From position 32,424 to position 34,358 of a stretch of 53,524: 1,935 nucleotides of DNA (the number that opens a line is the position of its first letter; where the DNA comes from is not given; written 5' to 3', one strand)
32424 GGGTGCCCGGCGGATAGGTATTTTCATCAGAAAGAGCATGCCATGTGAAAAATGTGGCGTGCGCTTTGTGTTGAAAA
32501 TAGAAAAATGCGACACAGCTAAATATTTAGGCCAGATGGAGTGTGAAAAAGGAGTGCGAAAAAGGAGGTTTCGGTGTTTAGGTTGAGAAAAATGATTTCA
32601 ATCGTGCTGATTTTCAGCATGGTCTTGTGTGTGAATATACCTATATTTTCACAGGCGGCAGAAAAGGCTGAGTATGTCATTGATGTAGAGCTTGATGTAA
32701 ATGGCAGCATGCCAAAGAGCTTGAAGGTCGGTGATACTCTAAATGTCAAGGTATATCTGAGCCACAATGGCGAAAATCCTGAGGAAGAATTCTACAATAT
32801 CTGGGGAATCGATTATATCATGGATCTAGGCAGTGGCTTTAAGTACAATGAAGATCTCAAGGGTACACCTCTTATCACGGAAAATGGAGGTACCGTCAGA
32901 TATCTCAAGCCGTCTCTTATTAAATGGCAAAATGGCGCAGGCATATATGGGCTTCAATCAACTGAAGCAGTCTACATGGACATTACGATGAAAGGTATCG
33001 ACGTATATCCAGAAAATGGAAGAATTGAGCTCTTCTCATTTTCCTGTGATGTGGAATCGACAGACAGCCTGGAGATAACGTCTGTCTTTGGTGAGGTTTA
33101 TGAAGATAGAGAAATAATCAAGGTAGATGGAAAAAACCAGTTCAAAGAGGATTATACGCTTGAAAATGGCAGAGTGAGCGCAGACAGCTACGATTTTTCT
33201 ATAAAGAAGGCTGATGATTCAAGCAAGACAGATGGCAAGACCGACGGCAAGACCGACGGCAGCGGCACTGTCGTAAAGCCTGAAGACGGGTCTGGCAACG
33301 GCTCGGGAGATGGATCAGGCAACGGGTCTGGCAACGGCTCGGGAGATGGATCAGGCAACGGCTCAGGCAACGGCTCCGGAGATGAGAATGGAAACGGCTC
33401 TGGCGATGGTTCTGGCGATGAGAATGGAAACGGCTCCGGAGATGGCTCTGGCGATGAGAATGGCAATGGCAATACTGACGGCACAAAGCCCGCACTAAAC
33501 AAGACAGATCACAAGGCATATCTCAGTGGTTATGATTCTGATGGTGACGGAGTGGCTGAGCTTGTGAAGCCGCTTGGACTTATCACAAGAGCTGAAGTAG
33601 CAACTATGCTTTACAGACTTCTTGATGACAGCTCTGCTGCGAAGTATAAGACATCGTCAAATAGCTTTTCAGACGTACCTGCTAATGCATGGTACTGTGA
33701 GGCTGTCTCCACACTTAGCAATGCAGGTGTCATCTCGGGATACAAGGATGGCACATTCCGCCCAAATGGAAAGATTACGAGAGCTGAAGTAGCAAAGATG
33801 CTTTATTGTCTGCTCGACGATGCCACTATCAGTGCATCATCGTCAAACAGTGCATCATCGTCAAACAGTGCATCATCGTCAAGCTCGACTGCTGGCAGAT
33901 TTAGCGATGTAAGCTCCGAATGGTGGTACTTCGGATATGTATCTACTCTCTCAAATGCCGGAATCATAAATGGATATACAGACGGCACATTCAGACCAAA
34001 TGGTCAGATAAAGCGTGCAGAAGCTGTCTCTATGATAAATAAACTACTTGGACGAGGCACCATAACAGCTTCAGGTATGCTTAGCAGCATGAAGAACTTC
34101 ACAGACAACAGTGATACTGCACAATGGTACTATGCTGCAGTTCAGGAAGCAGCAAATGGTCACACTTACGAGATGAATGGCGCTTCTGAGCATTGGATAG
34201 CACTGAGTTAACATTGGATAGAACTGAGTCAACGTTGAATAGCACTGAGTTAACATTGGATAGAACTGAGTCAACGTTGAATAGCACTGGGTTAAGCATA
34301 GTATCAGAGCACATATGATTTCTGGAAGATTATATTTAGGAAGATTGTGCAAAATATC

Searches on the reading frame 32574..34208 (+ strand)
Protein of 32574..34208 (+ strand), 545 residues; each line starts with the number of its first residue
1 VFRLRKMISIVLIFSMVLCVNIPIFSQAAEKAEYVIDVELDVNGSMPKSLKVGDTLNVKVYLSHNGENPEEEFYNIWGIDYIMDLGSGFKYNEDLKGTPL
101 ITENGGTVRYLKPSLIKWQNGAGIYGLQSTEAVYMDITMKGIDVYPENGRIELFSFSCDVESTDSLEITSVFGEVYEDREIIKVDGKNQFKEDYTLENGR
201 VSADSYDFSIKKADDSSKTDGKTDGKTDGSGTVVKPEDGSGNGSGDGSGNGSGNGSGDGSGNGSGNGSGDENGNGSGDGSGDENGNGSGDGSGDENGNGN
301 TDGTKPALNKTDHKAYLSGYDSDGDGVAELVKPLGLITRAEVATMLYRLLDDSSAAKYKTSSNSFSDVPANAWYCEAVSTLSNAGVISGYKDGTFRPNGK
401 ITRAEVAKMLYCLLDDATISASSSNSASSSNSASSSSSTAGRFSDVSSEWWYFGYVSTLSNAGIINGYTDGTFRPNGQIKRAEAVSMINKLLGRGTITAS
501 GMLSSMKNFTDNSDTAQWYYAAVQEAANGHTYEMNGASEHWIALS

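Call 10: search_protein_families(library=pfam, proteins=[window:32574-34208:+], max_evalue=0.01)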
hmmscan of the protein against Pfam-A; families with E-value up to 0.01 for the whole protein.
window:32574-34208:+ (545 aa): 2 families
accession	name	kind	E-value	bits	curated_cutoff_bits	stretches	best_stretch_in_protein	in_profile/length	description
PF00395.25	SLH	-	4.3e-37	126.3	20.8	2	442-484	1-43/44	S-layer homology domain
PF22807.2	TrAA12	-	0.00034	19.5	30.9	1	255-307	385-437/463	TrAA12-like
